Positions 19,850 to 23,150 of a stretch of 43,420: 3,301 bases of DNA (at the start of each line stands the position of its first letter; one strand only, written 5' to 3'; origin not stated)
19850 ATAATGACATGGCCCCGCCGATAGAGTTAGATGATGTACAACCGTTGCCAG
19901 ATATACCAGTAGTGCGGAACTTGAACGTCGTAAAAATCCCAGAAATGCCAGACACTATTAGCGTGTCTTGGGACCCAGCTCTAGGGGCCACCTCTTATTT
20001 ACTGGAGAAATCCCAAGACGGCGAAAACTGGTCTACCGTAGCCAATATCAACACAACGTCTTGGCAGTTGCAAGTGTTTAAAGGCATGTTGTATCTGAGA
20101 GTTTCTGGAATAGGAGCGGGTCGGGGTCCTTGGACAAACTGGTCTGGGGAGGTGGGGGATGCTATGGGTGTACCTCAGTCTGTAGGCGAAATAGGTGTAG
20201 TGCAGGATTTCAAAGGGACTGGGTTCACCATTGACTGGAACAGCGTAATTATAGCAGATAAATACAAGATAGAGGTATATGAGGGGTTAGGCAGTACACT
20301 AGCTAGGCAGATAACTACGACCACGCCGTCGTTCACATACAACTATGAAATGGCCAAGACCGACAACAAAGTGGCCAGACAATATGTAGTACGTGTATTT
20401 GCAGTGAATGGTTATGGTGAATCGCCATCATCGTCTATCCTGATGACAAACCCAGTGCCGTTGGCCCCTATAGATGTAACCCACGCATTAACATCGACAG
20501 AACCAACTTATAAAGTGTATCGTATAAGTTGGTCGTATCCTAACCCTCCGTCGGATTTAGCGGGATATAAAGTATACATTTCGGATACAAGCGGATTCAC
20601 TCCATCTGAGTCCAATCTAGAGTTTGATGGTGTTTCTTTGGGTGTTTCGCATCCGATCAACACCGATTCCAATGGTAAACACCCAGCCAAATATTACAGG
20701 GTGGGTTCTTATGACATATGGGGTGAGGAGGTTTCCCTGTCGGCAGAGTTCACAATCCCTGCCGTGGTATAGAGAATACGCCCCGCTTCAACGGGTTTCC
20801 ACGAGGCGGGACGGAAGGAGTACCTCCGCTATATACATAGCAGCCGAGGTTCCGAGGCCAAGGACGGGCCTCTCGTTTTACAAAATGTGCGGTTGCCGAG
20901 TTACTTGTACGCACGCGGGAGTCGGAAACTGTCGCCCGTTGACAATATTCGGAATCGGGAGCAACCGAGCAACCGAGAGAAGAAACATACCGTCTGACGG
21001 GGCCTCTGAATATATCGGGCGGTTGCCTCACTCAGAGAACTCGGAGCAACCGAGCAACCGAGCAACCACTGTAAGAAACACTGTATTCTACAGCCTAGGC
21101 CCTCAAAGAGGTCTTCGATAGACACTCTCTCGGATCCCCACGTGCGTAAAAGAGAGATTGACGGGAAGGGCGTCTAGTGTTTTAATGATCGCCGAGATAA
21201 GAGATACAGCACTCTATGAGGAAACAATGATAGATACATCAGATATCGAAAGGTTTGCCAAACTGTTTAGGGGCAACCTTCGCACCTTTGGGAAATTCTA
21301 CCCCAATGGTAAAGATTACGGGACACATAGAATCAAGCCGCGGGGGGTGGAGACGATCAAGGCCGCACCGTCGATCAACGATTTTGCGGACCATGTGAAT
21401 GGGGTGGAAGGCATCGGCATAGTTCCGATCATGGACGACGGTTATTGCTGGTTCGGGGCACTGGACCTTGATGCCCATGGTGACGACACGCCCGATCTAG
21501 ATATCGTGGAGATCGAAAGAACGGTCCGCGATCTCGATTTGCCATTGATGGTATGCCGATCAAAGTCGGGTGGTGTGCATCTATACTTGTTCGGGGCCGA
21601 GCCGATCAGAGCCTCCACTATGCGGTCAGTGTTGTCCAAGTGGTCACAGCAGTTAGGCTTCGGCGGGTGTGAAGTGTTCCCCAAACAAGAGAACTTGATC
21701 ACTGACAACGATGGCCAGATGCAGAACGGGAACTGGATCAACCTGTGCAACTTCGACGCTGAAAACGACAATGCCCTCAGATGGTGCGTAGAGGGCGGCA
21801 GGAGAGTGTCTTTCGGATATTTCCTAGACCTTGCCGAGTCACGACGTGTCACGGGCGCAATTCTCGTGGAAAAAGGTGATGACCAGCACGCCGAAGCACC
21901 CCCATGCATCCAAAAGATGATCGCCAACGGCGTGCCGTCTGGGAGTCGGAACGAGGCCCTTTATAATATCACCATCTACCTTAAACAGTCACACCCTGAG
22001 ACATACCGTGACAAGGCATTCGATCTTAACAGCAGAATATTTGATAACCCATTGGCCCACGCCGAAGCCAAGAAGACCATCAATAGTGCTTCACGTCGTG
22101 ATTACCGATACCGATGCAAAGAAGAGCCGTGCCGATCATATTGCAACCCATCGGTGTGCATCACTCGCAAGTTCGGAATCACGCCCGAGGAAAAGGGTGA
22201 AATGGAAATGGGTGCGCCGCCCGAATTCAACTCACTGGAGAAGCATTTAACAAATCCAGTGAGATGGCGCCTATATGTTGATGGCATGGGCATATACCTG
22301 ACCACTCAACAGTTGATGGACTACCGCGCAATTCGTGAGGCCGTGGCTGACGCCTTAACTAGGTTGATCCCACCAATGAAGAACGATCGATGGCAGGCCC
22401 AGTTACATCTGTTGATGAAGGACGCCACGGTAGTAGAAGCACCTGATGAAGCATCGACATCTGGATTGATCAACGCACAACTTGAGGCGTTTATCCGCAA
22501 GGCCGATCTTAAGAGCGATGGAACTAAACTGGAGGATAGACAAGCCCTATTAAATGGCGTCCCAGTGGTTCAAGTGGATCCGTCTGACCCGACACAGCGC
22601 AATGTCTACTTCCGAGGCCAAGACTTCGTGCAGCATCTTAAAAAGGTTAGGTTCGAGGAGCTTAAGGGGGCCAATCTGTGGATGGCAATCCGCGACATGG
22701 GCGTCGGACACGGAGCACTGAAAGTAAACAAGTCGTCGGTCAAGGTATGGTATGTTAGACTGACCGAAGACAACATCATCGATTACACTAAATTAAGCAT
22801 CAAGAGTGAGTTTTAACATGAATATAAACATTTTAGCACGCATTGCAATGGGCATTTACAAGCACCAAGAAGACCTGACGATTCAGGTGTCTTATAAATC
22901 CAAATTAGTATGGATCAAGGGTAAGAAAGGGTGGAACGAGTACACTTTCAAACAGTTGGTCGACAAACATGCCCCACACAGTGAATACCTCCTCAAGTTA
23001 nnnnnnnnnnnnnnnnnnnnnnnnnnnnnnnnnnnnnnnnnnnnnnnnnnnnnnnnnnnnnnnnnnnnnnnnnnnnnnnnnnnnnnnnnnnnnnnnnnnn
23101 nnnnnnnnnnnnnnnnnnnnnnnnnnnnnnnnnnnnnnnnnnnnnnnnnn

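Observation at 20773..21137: Pair of diverged inverted ~300-bp repeat modules with tandem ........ octamers bracketing the early/replication module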

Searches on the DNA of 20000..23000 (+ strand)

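Call 6: search_dna_similar(query=window:20000-23000:+, collection=phages, mode=distant, max_rows=30)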
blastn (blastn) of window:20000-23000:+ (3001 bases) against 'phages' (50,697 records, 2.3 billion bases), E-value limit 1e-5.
Records with a match: 14; places in all: 19; records where one place covers at least 80% of the query: 9.
Best place of each record, by identity: 90-95% 3; 80-90% 4; 60-80% 7.
By first word of the organism name: Acinetobacter 9; Klebsiella 2; Pseudomonas 1; Providencia 1; Salmonella 1.
By host as written in the record: Acinetobacter baumannii 3; Acinetobacter baumannii DSM 106838 2; Acinetobacter calcoaceticus ATCC23055 2; - 2; Acinetobacter baumannii 19606 1; Acinetobacter baumannii WHG40137 1; Klebsiella pneumoniae 1; Providencia stuartii 1; and 1 more.
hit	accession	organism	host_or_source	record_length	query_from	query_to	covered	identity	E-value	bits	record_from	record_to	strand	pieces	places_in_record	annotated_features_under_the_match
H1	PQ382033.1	Acinetobacter phage vB_AbaSI_2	Acinetobacter baumannii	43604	1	2998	100%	94.2%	0e+0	4643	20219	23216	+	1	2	putative primase | putative tail protein | hypothetical protein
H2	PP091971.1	Acinetobacter phage vB_MZM_2AB-P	Acinetobacter baumannii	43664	1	2998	100%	94.2%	0e+0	4643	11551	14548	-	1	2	hypothetical protein (x2) | putative tail protein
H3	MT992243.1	Acinetobacter phage DMU1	Acinetobacter baumannii 19606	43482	1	2998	100%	92.5%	0e+0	4417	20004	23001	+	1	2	putative primase | putative tail protein | hypothetical protein | ribosome_binding_site (x2)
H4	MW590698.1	Acinetobacter phage 53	Acinetobacter baumannii WHG40137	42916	1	2962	99%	82.0%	0e+0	2898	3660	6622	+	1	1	record has no annotation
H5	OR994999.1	Acinetobacter phage pB23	Acinetobacter baumannii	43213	1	2962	99%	82.0%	0e+0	2898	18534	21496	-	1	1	hypothetical protein (x2)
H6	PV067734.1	Acinetobacter phage vB_AbaS-Bhz20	Acinetobacter baumannii DSM 106838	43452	3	2943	98%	81.9%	0e+0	2894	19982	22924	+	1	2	primase | central tail fiber J | hypothetical protein (x4)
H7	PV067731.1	Acinetobacter phage vB_AbaS-Bhz9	Acinetobacter baumannii DSM 106838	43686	3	2951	98%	81.6%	0e+0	2858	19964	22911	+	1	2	primase | central tail fiber J | hypothetical protein (x2)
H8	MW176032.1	Acinetobacter phage Barton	Acinetobacter calcoaceticus ATCC23055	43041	3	3001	100%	70.2%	0e+0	1298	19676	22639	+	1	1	24: hypothetical protein | 23: tail protein | 25: hypothetical protein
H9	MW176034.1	Acinetobacter phage JeffCo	Acinetobacter calcoaceticus ATCC23055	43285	12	2817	94%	69.2%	0e+0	1094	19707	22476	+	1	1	24: hypothetical protein | 23: tail protein | 25: helicase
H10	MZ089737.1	Pseudomonas phage PSA28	wastewater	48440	1411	2453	35%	65.9%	5e-67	263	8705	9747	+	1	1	hypothetical protein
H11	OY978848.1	Klebsiella phage vB_Kpn_K21lambda1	-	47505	1411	2426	34%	65.8%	8e-65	256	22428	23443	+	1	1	primase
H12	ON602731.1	Klebsiella phage VLCpiS6a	Klebsiella pneumoniae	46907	1411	2398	33%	66.8%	7e-72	279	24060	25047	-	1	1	primase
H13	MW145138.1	Providencia phage Kokobel2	Providencia stuartii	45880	1411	2397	33%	66.3%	1e-62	249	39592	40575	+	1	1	hypothetical protein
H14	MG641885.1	Salmonella phage PMBT28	Salmonella enterica subsp. enterica ...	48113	1411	2398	33%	65.6%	1e-56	229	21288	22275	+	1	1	hypothetical protein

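Call 8: get_annotated_region(hit=H3, flank=500)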
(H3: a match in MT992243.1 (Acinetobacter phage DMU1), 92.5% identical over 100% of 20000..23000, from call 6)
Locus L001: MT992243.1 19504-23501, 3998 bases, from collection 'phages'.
description: Acinetobacter phage DMU1, complete genome.
organism: Acinetobacter phage DMU1 (NCBI taxid 2770078)
taxonomy: Viruses; Duplodnaviria; Heunggongvirae; Uroviricota; Caudoviricetes
host: Acinetobacter baumannii 19606; source: activated sludge collected from an aeration basin at the Des Moines Metropolitan Wastewater Reclamation ...; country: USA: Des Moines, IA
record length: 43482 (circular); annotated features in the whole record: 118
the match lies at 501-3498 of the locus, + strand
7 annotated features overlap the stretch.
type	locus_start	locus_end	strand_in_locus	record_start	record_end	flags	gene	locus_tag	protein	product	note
CDS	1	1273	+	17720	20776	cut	-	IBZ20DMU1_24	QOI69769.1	putative tail protein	-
regulatory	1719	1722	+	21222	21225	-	-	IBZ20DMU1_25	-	ribosome_binding_site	-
CDS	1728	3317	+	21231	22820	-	-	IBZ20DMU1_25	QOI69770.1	putative primase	-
regulatory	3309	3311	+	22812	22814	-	-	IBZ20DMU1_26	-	ribosome_binding_site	-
CDS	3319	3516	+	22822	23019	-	-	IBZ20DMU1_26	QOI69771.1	hypothetical protein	-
regulatory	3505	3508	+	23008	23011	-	-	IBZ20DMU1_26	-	ribosome_binding_site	-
CDS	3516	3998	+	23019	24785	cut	-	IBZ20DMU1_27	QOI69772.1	superfamily II DNA or RNA helicase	IBZ20_DMU1_27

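Call 9: get_annotated_region(hit=H8, flank=500)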
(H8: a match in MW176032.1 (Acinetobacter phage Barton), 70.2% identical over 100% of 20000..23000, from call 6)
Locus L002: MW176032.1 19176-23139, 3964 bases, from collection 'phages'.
description: Acinetobacter phage Barton, complete genome.
organism: Acinetobacter phage Barton (NCBI taxid 2853095)
taxonomy: Viruses; Duplodnaviria; Heunggongvirae; Uroviricota; Caudoviricetes
host: Acinetobacter calcoaceticus ATCC23055; source: sewage influent, Birmingham, AL; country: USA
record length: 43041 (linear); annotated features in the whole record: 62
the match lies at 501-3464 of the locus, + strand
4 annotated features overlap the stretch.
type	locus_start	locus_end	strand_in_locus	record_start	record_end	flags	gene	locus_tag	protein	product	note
CDS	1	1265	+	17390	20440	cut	23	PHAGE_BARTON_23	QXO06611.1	tail protein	-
CDS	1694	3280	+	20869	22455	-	24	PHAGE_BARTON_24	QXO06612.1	hypothetical protein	-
CDS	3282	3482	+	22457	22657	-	25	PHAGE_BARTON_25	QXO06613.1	hypothetical protein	-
CDS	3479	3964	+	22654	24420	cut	26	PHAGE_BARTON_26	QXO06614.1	helicase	-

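Call 10: get_annotated_region(hit=H6, flank=500)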
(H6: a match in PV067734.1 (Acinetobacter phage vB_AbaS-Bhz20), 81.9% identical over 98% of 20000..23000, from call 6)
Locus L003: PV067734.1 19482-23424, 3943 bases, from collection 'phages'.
description: Acinetobacter phage vB_AbaS-Bhz20, complete genome.
organism: Acinetobacter phage vB_AbaS-Bhz20 (NCBI taxid 3384658)
taxonomy: Viruses
host: Acinetobacter baumannii DSM 106838; source: -; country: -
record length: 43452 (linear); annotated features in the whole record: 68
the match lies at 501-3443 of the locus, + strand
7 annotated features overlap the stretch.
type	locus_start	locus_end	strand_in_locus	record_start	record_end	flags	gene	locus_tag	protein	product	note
CDS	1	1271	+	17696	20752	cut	-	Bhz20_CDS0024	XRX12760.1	central tail fiber J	tail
CDS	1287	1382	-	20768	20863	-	-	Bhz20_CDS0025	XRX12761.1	hypothetical protein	-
CDS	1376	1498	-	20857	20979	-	-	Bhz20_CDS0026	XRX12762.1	hypothetical protein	-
CDS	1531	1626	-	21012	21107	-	-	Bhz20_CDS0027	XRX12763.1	hypothetical protein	-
CDS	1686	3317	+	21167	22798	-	-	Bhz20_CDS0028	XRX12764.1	primase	DNA, RNA and nucleotide metabolism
CDS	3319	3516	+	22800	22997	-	-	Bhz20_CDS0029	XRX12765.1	hypothetical protein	-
CDS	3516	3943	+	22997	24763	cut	-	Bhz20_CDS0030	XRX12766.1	DNA helicase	DNA, RNA and nucleotide metabolism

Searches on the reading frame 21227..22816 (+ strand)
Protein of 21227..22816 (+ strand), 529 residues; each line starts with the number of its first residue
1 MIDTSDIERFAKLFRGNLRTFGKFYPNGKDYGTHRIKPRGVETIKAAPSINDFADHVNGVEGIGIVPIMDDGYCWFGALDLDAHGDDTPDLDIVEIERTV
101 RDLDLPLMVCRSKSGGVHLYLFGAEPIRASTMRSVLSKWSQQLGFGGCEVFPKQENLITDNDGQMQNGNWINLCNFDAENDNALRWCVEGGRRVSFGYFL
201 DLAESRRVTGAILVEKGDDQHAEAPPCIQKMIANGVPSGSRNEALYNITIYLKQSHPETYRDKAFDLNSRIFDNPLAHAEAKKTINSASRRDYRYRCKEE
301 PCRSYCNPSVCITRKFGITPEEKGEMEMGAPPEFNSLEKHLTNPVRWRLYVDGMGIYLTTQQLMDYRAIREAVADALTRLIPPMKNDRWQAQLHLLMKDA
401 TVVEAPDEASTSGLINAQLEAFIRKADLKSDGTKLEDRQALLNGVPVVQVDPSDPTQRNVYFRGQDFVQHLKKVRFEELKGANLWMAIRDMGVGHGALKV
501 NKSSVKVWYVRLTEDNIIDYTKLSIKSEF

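Call 29: search_protein_families(library=pfam, proteins=[window:21227-22816:+], max_evalue=0.01)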
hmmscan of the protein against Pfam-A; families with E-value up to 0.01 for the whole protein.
window:21227-22816:+ (529 aa): 2 families
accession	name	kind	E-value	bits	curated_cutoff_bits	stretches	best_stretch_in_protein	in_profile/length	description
PF22548.2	AEP-TOTE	-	3.2e-11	43.7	27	1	51-141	64-152/230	TOTE conflict system, Archaeo-Eukaryotic Primase domain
PF08708.16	PriCT_1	-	7.4e-06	25.9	21.1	1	232-294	4-67/67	Primase C terminal 1 (PriCT-1)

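Call 30: search_protein_families(library=phrogs, proteins=[window:21227-22816:+], max_evalue=0.001)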
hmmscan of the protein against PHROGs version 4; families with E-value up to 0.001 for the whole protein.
window:21227-22816:+ (529 aa): 1 family
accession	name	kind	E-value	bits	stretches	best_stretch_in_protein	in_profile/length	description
phrog_21866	-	DNA, RNA and nucleotide metabolism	2.6e-248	826.8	1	5-529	2-538/538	primase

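Call 42: search_solved_structures(query=window:21227-22816:+, max_evalue=1)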
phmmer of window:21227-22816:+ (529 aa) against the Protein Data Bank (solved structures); distinct sequences matched with E-value up to 1: 0.

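Call 45: find_homologous_proteins(query=window:21227-22813:+, max_evalue=0.00001)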
Query window:21227-22813:+ (529 aa): 473 proteins with E <= 0.00001 among 8000 candidates; the best 120 are listed.
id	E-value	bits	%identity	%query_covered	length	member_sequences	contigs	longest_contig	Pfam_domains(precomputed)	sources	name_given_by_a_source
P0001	0.0e+0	1125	89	100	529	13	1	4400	PF22548.3,PF08708.17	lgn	-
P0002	0.0e+0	1075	86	100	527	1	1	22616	PF22548.3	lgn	-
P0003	0.0e+0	1034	81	100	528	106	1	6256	PF22548.3,PF08708.17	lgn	-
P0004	6.1e-215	733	59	100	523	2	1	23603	PF22548.3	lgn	-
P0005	1.0e-214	733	61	99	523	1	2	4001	PF22548.3,PF08708.17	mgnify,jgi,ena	mgnify:CR=1 FL=1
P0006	1.0e-214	733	61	100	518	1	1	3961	PF22548.3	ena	-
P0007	7.2e-213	726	59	99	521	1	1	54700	PF22548.3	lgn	-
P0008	1.3e-212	726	60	97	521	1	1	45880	PF22548.3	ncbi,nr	ncbi:hypothetical protein [Providencia phage Kokobel2]|nr:hypothetical protein [Providencia phage Ko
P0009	1.1e-211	723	59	100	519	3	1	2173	PF22548.3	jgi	jgi:hypothetical protein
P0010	2.1e-211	722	59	100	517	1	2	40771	PF22548.3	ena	-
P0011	4.0e-211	721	60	99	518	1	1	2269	PF22548.3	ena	-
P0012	3.1e-210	718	58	99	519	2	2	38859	PF22548.3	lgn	-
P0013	4.5e-209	714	59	100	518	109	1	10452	PF22548.3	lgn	-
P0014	1.9e-207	709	59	99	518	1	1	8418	PF22548.3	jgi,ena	-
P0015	8.6e-207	706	58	99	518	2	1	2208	PF22548.3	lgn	-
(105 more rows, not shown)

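Call 52: find_related_loci(query=A1, collection=viral_contigs, flank=10000)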
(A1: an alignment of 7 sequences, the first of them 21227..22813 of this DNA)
Query A1 (529 aa) in viral_contigs; peptide patterns used: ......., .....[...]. (x = any residue, [..] = any of these).
81 stretches matched a pattern; 33 encode a relative of the query (tblastn E <= 1e-3); 33 distinct loci.
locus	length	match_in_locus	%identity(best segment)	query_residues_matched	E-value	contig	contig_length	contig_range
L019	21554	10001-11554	60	2-529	0e+0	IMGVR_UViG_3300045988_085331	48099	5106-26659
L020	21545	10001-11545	58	1-529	0e+0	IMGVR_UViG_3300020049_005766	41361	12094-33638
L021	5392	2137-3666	58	7-529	0e+0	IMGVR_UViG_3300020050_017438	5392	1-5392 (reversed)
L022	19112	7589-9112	55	7-529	0e+0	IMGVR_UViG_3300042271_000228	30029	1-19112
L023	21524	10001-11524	55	7-529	0e+0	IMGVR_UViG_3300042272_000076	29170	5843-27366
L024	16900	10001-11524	54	7-529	0e+0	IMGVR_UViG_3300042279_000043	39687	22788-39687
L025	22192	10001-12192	54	8-529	0e+0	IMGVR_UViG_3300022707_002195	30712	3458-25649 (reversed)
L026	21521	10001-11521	54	6-529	0e+0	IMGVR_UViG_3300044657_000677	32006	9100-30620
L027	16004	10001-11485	54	7-510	0e+0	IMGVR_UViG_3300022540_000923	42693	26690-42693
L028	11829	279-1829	56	1-529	0e+0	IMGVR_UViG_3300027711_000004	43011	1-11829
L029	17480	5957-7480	55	1-529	0e+0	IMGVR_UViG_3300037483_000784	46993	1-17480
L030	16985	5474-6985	56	8-528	0e+0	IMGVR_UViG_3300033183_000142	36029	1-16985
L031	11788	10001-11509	48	2-515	1e-153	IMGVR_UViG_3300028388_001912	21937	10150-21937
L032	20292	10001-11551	40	5-529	2e-123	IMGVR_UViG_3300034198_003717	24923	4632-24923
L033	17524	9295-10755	33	7-508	4e-84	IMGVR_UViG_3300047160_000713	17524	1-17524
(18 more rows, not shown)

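Call 56: search_dna_similar(query=window:21227-22813:+, collection=phages, mode=protein, max_rows=60, max_evalue=1e-20)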
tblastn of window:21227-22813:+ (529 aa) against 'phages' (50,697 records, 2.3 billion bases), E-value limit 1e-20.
Records with a match: 21; places in all: 21; records where one place covers at least 80% of the query: 17.
Best place of each record, by identity: >=99% 3; 95-99% 3; 90-95% 1; 80-90% 2; 60-80% 1; <60% 11.
By first word of the organism name: Acinetobacter 9; Klebsiella 2; Pelagibacter 2; Pseudomonas 1; Salmonella 1; Providencia 1; Phage 1; phage 1; Caudoviricetes 1; Pseudanabaena 1; and 1 more.
By host as written in the record: Acinetobacter baumannii 3; - 3; Acinetobacter baumannii DSM 106838 2; Acinetobacter calcoaceticus ATCC23055 2; Candidatus Pelagibacter sp. HTCC1062 2; Acinetobacter baumannii 19606 1; Acinetobacter baumannii WHG40137 1; Klebsiella pneumoniae 1; and 6 more.
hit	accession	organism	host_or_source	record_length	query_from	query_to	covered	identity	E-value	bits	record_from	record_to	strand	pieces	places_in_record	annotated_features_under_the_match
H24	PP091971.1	Acinetobacter phage vB_MZM_2AB-P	Acinetobacter baumannii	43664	1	529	100%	99.6%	0e+0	1105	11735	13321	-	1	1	hypothetical protein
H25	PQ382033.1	Acinetobacter phage vB_AbaSI_2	Acinetobacter baumannii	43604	1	529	100%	99.6%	0e+0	1104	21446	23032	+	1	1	putative primase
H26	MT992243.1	Acinetobacter phage DMU1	Acinetobacter baumannii 19606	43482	1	529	100%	99.4%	0e+0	1103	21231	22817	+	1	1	putative primase | ribosome_binding_site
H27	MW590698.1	Acinetobacter phage 53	Acinetobacter baumannii WHG40137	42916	1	529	100%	97.0%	0e+0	1081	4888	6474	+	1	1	record has no annotation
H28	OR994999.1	Acinetobacter phage pB23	Acinetobacter baumannii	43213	1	529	100%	97.0%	0e+0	1081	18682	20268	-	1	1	hypothetical protein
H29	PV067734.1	Acinetobacter phage vB_AbaS-Bhz20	Acinetobacter baumannii DSM 106838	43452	1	529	100%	95.8%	0e+0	1075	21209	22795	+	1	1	primase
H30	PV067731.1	Acinetobacter phage vB_AbaS-Bhz9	Acinetobacter baumannii DSM 106838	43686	1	529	100%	94.7%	0e+0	1062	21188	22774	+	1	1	primase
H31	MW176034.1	Acinetobacter phage JeffCo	Acinetobacter calcoaceticus ATCC23055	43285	1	529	100%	80.9%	0e+0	933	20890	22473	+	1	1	24: hypothetical protein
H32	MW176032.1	Acinetobacter phage Barton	Acinetobacter calcoaceticus ATCC23055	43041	1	529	100%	80.5%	0e+0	930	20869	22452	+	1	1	24: hypothetical protein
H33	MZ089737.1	Pseudomonas phage PSA28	wastewater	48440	2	529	100%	59.2%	0e+0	662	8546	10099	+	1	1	hypothetical protein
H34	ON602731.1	Klebsiella phage VLCpiS6a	Klebsiella pneumoniae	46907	2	529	100%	59.0%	0e+0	660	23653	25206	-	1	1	primase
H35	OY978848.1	Klebsiella phage vB_Kpn_K21lambda1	-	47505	2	529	100%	59.0%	0e+0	660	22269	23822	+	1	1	primase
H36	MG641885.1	Salmonella phage PMBT28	Salmonella enterica subsp. enterica ...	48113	2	529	100%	58.8%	0e+0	652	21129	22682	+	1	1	hypothetical protein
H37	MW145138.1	Providencia phage Kokobel2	Providencia stuartii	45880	2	514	97%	60.4%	0e+0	660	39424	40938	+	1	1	hypothetical protein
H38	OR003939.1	Phage DSL-LC04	Gammaproteobacteria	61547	5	510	96%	29.4%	4e-58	214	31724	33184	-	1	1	primase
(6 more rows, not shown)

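Call 102: search_protein_families(library=ncbifam, proteins=[window:21227-22816:+], max_evalue=0.01)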
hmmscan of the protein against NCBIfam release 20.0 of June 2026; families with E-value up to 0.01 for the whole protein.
window:21227-22816:+ (529 aa): 1 family
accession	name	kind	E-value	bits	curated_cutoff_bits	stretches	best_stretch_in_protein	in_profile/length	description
NF040561.1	PrimPol_Msp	equivalog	4.8e-09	35.3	200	1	4-159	122-289/515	CRISPR-associated primase-polymerase type A1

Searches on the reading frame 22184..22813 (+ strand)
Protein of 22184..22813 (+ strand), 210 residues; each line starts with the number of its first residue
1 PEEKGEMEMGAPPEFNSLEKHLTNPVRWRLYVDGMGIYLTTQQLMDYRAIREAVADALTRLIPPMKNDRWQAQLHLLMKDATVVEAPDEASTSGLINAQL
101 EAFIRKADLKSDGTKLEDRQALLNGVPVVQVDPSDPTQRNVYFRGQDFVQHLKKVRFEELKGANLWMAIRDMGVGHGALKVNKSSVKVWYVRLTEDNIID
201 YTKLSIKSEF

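Call 55: predict_structure(alignment_id=A2)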
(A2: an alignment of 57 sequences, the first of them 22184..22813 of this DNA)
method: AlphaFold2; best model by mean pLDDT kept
length: 210 residues; sequences in the alignment: 57
mean_pLDDT: 91.8   pTM: 0.69
mean pLDDT of the five models: 91.8, 91.5, 90.8, 90.8, 90.1
residues with pLDDT >= 90: 164; 70-90: 37; 50-70: 5; < 50: 4
segments of 3 or more residues with pLDDT < 50: 1-4
pLDDT, mean of each block of 10 residues (from residue 1): 55 94 92 96 97 94 95 98 85 89 97 97 98 95 97 90 90 95 97 95 81
secondary structure, 60 per line:
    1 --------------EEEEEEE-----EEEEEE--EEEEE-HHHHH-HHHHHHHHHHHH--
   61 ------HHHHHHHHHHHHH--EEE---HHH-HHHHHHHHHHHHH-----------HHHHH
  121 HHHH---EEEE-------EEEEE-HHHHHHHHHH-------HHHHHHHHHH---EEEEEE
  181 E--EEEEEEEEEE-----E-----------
elements in order: E15-21 E27-32 E35-39 H41-45 H47-58 H67-79 E82-84 H92-104 H116-124 E128-131 E139-143 H145-154 H162-171 E175-181 E184-193

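Call 100: fold_search(model_id=the predicted structure, library=pdb)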
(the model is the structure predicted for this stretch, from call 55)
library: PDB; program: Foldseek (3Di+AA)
matches with E <= 10: 499; with E <= 0.001: 0
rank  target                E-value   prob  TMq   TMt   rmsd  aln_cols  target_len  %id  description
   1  8tch_B                3.3e-02  0.87  0.27  0.14   7.8       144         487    7  Initiation of replication protein with helicase activity encoded by Pathogenicity Island SaPIBov1 (released 2024-07-03)
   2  6s4l_D                1.5e-01  0.07  0.16  0.15  20.8       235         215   10  Structure of human KCTD1 (released 2020-07-15)
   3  1bxd_MODEL_1_A        1.5e-01  0.14  0.17  0.21  12.4       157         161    9  NMR STRUCTURE OF THE HISTIDINE KINASE DOMAIN OF THE E. COLI OSMOSENSOR ENVZ (released 1999-10-02)
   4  5dgk_B                1.6e-01  0.51  0.28  0.13   9.5       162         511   14  SCCmec type IV Cch - active helicase (released 2016-08-24)
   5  1wsj_C                2.4e-01  0.10  0.14  0.17  13.4       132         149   13  Crystal structure of E.coli RNase HI active site mutant (K87A/H124A) (released 2004-11-23)
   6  8qx4_A                2.7e-01  0.08  0.12  0.09  11.9        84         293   11  Sulfolobus acidocaldarius Archaellum filament. (released 2024-10-30)
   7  2x6s_E                3.4e-01  0.13  0.17  0.18  11.9       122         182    9  Human foamy virus integrase - catalytic core. Magnesium-bound structure. (released 2010-08-11)
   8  4gem_B                3.4e-01  0.04  0.10  0.11  19.9       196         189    9  Crystal structure of Zucchini (K171A) (released 2012-10-17)
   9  1r8y_B                3.4e-01  0.03  0.11  0.09  19.0       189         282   14  Crystal Structure of Mouse Glycine N-Methyltransferase (Monoclinic Form) (released 2004-09-21)
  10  4qpk_A                3.6e-01  0.14  0.16  0.16   8.5        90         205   13  1.7 Angstrom Structure of a Bacterial Phosphotransferase (released 2015-07-15)
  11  1rbu                  3.8e-01  0.09  0.14  0.15  12.9       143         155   14  STRUCTURAL STUDY OF MUTANTS OF ESCHERICHIA COLI RIBONUCLEASE HI WITH ENHANCED THERMOSTABILITY (released 1994-01-31)
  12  4qpk_B                4.0e-01  0.13  0.16  0.16   8.6        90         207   13  1.7 Angstrom Structure of a Bacterial Phosphotransferase (released 2015-07-15)
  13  6tmp                  4.0e-01  0.08  0.15  0.11  10.7       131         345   10  Rapid optimisation of fragments and hits to lead compounds from screening of crude reaction mixtures (released 2020-10-14)
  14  9qjg_B                4.0e-01  0.06  0.13  0.16  10.5       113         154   12  CA domain of LvrB from Leptospira with bound ADP (released 2026-04-08)
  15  9qkp_A                4.0e-01  0.06  0.18  0.13  19.6       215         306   12  Structure of the cyanobacteria specific PRK from Chroococcidiopsis (Hyella disjuncta) PCC 6712 (P41212 crystal form) (released 2026-04-08)
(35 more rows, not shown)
